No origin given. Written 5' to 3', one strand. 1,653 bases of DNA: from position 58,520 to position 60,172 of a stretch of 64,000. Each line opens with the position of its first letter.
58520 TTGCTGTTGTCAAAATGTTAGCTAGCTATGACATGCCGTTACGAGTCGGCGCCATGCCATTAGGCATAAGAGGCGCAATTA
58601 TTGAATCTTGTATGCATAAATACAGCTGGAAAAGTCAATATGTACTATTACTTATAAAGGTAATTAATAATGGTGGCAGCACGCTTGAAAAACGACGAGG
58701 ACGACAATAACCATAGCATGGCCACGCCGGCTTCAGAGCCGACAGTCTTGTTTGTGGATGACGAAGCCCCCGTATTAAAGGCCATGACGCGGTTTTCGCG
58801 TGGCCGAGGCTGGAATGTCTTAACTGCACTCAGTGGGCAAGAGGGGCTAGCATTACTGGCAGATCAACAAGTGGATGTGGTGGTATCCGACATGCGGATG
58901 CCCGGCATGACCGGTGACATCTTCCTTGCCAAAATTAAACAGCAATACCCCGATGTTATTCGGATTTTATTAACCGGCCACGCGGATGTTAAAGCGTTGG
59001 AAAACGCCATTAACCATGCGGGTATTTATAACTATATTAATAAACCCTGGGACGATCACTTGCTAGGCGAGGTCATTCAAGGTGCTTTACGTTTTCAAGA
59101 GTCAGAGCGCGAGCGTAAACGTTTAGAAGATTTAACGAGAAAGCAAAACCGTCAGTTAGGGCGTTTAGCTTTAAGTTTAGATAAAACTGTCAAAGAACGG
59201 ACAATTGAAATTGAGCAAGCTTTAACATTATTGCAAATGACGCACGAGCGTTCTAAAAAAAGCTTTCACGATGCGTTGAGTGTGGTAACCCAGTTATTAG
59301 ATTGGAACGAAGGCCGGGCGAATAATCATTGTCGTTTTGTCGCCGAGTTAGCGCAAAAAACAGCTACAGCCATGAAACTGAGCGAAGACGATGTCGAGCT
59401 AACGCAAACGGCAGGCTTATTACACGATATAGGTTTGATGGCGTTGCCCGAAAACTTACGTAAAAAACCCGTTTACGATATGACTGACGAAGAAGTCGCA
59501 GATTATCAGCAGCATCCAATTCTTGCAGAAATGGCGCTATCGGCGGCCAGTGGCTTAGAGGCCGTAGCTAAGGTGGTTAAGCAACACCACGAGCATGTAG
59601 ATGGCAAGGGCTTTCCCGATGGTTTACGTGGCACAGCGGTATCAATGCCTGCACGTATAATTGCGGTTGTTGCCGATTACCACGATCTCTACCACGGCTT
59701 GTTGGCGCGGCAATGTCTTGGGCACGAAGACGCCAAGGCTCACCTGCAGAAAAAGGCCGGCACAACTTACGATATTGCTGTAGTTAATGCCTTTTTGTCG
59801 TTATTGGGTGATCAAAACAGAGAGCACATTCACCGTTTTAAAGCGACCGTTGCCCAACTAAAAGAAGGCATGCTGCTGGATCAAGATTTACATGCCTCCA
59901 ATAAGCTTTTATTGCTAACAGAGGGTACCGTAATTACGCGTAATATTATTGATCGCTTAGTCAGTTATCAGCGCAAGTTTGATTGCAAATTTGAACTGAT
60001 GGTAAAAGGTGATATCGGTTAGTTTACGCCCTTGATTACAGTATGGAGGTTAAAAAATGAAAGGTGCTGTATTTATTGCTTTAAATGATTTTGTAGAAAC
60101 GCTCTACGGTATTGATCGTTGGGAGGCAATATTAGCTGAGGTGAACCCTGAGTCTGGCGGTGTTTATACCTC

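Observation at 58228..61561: Nitric-oxide sensing H-NOX/HnoK/HD-GYP module inserted, on the opposite strand, in the middle of an exopolysaccharide biosynthesis locus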

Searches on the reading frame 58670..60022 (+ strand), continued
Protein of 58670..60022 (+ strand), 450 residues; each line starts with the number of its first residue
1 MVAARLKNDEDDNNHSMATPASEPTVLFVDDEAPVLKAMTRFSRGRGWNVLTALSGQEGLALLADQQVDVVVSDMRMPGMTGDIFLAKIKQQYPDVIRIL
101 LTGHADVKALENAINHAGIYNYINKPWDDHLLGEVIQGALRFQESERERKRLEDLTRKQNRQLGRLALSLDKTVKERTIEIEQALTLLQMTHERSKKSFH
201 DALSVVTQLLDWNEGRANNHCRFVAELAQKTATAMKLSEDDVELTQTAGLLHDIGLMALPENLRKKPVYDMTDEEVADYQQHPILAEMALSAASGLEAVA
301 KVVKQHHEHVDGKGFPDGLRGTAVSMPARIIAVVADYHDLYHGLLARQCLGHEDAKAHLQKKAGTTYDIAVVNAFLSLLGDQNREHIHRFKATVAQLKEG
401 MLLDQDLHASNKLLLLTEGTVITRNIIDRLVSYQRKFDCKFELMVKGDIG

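Call 21: search_solved_structures(query=window:58670-60019:+, max_evalue=1e-8, show_alignments=4)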
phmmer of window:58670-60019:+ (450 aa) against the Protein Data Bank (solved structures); distinct sequences matched with E-value up to 1e-8: 25.
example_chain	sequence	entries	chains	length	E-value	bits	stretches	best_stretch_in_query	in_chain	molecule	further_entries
2rjn_A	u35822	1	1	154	1.5e-27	99.8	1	24-164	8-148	Response regulator receiver:Metal-dependent phosphohydrolase, HD subdomain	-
3hv2_A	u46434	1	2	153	1.9e-27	99.5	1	16-155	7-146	Response regulator/HD domain protein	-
2jk1_A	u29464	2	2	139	2.6e-23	85.9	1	24-153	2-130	HYDROGENASE TRANSCRIPTIONAL REGULATORY PROTEIN HUPR1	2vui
2vuh_B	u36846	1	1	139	9.5e-23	84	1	24-153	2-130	HYDROGENASE TRANSCRIPTIONAL REGULATORY PROTEIN HUPR1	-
4r8z_A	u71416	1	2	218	6.3e-18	68.2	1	216-381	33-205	Cyclic di-GMP phosphodiesterase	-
9rbz_A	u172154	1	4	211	3.4e-17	65.7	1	188-383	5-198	HD domain/sensory box protein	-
9rc0_A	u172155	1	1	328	5.1e-17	65.1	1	185-383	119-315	HD domain/sensory box protein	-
1dc7_A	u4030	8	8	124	1.2e-15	60.6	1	26-137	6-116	NITROGEN REGULATION PROTEIN | NITROGEN REGULATION PROTEIN NR(I) | NTRC RECEIVER DOMAIN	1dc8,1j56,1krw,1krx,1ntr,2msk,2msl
1qkk_A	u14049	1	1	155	2.3e-15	59.7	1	23-149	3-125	C4-DICARBOXYLATE TRANSPORT TRANSCRIPTIONAL REGULATORY PROTEIN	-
1l5y_A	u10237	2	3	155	4.6e-15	58.7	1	23-147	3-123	C4-DICARBOXYLATE TRANSPORT TRANSCRIPTIONAL REGULATORY PROTEIN DCTD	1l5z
5z7c_A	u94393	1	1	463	1.8e-14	56.8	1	214-368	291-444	3'3'-cGAMP-specific phosphodiesterase 3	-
4mcw_A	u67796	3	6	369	4.9e-14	55.3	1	190-339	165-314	Metal dependent phosphohydrolase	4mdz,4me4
3jte_A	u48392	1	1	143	2e-13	53.3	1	25-152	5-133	Response regulator receiver protein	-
6swl_A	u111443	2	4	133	4.5e-13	52.2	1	23-151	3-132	Two-component response regulator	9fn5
1d5w_A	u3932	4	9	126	5.9e-12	48.5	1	24-139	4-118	TRANSCRIPTIONAL REGULATORY PROTEIN FIXJ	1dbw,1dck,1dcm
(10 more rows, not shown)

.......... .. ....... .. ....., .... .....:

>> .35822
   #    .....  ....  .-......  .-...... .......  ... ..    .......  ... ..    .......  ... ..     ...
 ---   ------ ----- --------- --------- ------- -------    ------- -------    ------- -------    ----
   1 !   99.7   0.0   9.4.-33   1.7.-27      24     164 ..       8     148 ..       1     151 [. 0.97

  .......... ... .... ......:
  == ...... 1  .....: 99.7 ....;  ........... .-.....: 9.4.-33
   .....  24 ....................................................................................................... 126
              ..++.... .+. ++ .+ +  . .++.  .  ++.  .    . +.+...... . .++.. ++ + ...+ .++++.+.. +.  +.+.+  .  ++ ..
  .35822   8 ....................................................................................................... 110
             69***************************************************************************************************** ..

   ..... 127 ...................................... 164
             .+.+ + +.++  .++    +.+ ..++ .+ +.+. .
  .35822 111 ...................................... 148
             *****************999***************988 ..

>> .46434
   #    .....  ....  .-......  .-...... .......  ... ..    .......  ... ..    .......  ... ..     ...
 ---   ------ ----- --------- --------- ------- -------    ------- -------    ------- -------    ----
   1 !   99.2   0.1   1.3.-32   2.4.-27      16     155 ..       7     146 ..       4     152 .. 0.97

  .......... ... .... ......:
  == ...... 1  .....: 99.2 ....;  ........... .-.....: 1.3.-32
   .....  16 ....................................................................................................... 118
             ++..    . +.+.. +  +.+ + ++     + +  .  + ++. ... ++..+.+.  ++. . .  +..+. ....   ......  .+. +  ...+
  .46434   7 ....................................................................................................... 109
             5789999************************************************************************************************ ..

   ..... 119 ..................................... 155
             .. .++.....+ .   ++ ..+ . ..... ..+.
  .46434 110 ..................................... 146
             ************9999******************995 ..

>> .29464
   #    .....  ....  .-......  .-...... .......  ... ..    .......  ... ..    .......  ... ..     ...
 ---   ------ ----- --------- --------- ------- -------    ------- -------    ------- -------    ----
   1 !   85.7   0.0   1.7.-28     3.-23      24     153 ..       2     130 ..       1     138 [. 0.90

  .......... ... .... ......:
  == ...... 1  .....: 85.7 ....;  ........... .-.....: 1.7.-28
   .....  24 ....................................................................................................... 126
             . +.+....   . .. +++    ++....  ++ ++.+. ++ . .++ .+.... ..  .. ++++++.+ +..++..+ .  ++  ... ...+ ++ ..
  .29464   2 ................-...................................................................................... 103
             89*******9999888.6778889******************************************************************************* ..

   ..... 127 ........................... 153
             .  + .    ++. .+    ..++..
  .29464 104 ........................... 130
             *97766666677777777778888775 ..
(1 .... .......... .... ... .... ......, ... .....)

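Call 52: find_encoding_contigs(protein=P0043, flank=10000, max_places=1)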
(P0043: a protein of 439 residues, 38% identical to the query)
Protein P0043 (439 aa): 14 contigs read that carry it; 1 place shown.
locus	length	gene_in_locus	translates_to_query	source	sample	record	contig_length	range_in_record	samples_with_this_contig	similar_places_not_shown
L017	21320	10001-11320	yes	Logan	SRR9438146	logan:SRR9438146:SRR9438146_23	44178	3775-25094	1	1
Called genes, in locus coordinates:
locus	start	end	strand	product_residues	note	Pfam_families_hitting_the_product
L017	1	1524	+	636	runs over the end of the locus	PF25225:DUF7843, PF13387:Lnb_N, PF25222:DUF7840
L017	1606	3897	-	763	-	PF00072:Response_reg (weak), PF11849:DUF3369, PF00563:EAL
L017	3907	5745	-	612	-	PF02743:dCache_1 (weak), PF21623:HK_sensor_dom_bact, PF02518:HATPase_c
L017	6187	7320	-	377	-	PF12833:HTH_18, PF00165:HTH_AraC (weak)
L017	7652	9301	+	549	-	PF13448:DUF4114, PF16130:DUF4842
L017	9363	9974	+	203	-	-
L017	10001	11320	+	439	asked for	PF00072:Response_reg, PF13487:HD_5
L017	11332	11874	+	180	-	PF07700:HNOB, PF02830:V4R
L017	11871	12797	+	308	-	PF02518:HATPase_c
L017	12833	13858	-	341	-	PF00535:Glycos_transf_2, PF10111:Glyco_tranf_2_2, PF13641:Glyco_tranf_2_3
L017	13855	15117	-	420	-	PF01943:Polysacc_synt, PF13440:Polysacc_synt_3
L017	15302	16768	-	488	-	PF00004:AAA (faint), PF00072:Response_reg, PF00158:Sigma54_activat, PF14532:Sigma54_activ_2, PF07724:AAA_2 (weak), PF07728:AAA_5 (weak), PF25601:AAA_lid_14, PF02954:HTH_8, +1 more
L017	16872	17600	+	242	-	-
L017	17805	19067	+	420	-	PF03808:Glyco_tran_WecG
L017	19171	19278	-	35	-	-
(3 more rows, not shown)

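Call 73: find_related_loci(query=A2, collection=metagenome_contigs, flank=10000)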
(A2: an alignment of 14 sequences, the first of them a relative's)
Query A2 (450 aa) in metagenome_contigs; peptide patterns used: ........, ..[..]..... (x = any residue, [..] = any of these).
600 stretches matched a pattern (row limit reached: there are more); 556 encode a relative of the query (tblastn E <= 1e-3); the best 80 are kept; 80 distinct loci.
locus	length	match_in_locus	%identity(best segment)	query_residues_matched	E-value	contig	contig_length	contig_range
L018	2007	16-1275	45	20-437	2e-125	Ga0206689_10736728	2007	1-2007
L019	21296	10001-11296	39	8-438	1e-96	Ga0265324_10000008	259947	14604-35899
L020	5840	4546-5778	40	25-438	1e-94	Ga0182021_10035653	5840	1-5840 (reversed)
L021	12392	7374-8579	40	25-433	5e-92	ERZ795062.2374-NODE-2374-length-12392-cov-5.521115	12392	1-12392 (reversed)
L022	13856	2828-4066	40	25-438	1e-90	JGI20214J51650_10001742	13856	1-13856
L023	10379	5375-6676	38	18-445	8e-91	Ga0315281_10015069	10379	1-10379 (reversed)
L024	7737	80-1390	39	13-445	2e-90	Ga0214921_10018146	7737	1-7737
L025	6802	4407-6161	38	25-448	4e-90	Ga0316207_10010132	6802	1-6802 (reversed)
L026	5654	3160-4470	38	8-438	5e-89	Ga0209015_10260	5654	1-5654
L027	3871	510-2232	38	25-445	2e-89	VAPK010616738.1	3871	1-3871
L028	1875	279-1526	39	19-435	6e-93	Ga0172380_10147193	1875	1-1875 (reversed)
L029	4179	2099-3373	38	16-435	7e-88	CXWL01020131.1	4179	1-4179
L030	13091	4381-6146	37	16-434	4e-87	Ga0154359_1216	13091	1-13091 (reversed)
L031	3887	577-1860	38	25-450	3e-87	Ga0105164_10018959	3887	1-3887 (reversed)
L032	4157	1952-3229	38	19-446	2e-85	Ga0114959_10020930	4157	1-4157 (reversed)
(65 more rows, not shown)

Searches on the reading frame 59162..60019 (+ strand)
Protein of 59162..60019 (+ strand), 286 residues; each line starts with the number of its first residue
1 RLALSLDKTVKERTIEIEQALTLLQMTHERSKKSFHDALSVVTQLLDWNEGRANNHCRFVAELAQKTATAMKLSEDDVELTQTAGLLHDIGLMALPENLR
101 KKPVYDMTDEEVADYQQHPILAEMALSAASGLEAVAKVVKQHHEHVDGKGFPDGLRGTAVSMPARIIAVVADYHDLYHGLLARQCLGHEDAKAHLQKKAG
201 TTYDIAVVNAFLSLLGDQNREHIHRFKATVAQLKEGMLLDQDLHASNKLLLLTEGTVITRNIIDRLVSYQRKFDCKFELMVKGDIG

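Call 23: search_solved_structures(query=window:59162-60019:+, max_evalue=0.001, show_alignments=5)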
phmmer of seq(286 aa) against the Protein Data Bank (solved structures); distinct sequences matched with E-value up to 0.001: 6.
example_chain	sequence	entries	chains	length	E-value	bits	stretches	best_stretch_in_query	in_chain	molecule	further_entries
4r8z_A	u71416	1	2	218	3.1e-18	69.5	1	52-217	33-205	Cyclic di-GMP phosphodiesterase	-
9rbz_A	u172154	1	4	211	1.8e-17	67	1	24-219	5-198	HD domain/sensory box protein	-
9rc0_A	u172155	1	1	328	2.7e-17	66.5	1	21-219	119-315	HD domain/sensory box protein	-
5z7c_A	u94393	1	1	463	1.4e-15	60.8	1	50-204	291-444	3'3'-cGAMP-specific phosphodiesterase 3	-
4mcw_A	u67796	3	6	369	2.6e-14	56.6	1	26-175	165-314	Metal dependent phosphohydrolase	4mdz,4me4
3tm8_A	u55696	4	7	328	1.2e-05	28.2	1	52-161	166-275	Uncharacterized protein | Uncharacterized protein Bd1817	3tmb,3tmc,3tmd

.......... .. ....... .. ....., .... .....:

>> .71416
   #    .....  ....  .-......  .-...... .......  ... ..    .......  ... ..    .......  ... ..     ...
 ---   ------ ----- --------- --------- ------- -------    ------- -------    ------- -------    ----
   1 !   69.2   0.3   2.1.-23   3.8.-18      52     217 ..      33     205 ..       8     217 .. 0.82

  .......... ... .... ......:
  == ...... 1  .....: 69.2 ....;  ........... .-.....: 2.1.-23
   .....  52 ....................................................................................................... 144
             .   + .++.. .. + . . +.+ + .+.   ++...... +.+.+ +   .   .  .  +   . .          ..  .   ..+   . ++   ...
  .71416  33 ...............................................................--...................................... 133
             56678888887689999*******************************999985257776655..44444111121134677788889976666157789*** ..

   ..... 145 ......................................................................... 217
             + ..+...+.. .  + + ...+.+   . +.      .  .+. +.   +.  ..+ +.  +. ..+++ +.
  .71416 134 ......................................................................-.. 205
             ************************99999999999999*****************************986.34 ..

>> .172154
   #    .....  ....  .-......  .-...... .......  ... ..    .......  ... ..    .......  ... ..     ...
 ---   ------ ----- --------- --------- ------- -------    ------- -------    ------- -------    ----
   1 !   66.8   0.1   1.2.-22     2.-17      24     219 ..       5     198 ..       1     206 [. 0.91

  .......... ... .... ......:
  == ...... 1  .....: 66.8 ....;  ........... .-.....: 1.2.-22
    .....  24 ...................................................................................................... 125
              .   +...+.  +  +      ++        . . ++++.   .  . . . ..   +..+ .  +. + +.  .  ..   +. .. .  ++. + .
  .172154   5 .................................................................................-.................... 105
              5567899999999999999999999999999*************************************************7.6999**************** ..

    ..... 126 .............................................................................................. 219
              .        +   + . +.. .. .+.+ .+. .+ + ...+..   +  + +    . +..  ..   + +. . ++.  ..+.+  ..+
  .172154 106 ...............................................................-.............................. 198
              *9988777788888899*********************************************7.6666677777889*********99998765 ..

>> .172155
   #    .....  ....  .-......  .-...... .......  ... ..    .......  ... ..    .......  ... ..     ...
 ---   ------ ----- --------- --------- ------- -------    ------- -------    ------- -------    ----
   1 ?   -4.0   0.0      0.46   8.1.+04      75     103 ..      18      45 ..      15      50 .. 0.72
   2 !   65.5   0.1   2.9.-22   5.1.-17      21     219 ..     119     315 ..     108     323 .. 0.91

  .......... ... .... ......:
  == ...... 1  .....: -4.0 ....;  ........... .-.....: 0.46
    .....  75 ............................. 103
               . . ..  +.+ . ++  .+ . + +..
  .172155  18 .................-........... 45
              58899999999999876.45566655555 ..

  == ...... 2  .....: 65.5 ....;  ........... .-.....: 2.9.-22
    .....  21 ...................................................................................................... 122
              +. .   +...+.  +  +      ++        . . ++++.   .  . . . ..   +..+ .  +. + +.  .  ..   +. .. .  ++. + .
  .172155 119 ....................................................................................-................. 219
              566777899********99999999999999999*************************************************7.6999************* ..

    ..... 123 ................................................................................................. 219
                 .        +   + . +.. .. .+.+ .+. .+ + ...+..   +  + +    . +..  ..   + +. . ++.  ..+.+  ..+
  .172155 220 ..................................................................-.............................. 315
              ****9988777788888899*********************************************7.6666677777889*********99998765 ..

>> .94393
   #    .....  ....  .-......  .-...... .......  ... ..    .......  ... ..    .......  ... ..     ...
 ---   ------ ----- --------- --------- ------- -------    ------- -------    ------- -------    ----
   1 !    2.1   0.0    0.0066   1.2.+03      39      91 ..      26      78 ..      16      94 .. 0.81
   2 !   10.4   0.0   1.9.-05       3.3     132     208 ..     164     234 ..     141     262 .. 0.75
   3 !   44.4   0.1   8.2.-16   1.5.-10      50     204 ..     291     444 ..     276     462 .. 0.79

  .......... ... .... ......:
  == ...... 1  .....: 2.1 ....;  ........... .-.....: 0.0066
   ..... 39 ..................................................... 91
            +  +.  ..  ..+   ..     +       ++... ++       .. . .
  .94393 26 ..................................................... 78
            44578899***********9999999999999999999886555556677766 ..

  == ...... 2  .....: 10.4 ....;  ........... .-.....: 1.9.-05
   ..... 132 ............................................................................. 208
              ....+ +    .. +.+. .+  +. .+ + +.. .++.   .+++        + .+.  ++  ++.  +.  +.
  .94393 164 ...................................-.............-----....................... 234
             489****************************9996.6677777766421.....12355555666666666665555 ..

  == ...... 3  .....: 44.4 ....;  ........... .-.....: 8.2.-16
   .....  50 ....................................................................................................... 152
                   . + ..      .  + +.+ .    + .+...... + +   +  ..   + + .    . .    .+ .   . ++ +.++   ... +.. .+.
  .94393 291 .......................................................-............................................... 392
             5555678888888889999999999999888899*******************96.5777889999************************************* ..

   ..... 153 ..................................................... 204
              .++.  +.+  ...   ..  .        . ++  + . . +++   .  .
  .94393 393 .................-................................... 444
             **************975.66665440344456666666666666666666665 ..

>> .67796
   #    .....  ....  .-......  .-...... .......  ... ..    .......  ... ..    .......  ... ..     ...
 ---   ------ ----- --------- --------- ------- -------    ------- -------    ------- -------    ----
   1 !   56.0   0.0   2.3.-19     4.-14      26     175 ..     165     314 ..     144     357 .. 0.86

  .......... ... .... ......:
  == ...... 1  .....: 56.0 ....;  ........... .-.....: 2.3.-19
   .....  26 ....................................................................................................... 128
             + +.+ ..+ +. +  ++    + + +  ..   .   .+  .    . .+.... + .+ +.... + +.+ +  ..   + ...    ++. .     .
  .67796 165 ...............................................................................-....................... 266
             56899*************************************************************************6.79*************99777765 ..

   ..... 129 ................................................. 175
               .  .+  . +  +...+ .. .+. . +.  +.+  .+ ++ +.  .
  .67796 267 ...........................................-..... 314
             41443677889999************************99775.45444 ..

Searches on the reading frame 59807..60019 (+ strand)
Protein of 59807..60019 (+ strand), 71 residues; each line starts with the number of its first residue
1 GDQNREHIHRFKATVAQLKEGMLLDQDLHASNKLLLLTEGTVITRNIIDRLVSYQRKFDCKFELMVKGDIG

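Call 50: search_protein_families(library=pfam, proteins=[window:59807-60019:+], max_evalue=10)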
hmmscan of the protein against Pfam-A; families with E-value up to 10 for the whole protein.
seq(71 aa): 0 families
